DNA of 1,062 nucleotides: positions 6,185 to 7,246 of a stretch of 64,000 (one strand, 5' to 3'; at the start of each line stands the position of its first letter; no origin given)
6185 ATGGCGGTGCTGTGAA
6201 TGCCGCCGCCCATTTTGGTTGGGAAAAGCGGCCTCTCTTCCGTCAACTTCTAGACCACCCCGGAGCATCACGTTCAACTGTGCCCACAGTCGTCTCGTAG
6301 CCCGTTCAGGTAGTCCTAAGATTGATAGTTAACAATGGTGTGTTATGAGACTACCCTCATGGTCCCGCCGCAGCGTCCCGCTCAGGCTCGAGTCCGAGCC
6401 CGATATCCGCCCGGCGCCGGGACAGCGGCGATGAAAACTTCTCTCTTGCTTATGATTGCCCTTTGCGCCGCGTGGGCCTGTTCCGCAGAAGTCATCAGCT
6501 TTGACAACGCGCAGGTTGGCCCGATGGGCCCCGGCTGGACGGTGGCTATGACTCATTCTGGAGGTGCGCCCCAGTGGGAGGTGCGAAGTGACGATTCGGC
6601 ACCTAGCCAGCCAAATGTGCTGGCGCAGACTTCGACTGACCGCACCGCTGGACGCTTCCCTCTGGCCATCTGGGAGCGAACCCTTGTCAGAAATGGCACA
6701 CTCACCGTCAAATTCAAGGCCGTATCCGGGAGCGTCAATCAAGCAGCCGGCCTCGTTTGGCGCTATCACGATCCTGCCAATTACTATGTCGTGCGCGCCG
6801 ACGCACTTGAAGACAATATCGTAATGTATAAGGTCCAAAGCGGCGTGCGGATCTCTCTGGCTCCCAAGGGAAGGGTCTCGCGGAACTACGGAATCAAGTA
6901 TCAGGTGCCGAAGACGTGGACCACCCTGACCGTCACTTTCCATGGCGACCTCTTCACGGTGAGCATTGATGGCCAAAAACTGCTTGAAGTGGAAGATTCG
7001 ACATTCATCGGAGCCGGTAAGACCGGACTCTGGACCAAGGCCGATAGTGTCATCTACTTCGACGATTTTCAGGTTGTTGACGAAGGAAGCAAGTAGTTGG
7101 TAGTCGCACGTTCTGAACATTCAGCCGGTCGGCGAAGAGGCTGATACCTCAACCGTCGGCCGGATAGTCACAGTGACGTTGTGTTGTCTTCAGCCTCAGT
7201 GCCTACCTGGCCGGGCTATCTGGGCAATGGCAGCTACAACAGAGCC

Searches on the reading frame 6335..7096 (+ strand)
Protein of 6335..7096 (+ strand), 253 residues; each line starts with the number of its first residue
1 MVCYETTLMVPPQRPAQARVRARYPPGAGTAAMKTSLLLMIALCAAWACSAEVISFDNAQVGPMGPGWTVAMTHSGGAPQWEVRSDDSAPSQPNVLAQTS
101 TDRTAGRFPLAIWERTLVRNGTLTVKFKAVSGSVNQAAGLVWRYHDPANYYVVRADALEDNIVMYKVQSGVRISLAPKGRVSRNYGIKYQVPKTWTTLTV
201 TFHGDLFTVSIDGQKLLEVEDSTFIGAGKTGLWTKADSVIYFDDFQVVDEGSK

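Call 38: search_protein_families(library=pfam, proteins=[window:6335-7096:+], max_evalue=0.01)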
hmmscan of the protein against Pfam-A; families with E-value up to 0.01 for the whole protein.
window:6335-7096:+ (253 aa): 3 families
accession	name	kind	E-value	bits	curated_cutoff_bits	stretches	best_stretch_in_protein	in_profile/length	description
PF06439.18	3keto-disac_hyd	-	0.00046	20.7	26.8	1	104-233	38-173/187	3-keto-disaccharide hydrolase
PF17851.8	GH43_C2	-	0.002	18.3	22.7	1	115-221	54-158/203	Beta xylosidase C-terminal Concanavalin A-like domain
PF21708.4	Glyco_hydro_59_C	-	0.0045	17.4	27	0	192-248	117-173/175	Galactocerebrosidase, C-terminal lectin domain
